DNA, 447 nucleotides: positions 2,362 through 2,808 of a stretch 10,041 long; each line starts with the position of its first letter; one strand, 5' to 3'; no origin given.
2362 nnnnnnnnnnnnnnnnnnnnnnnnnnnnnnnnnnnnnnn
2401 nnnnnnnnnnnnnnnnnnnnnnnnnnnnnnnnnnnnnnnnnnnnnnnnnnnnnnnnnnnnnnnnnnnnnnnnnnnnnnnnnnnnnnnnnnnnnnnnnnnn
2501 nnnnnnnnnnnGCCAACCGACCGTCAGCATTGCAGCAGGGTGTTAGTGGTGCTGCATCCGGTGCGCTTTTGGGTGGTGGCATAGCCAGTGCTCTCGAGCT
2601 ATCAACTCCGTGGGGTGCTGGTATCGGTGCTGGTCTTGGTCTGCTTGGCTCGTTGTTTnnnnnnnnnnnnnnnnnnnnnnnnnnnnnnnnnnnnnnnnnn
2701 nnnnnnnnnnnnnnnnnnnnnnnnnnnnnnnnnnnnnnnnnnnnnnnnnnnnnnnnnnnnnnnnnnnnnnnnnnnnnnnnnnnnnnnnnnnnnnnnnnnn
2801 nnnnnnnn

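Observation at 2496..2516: Frameshift interrupting the gp7-like ejection-protein gene inside a GCG repeat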

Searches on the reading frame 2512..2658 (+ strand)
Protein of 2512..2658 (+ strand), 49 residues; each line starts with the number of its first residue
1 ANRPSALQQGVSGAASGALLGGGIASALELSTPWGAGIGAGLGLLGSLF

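Call 26: search_protein_families(library=pfam, proteins=[window:2512-2658:+], max_evalue=0.01)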
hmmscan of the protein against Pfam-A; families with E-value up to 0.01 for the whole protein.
window:2512-2658:+ (49 aa): 2 families
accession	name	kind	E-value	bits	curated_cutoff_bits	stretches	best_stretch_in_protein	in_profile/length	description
PF25688.1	P22_gp7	-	1.9e-15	57.8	28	1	1-49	182-230/230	Bacteriophage P22 DNA ejection protein gp7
PF13441.11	Gly-zipper_YMGG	-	0.0021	18.2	28.9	1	7-45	4-37/45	YMGG-like Gly-zipper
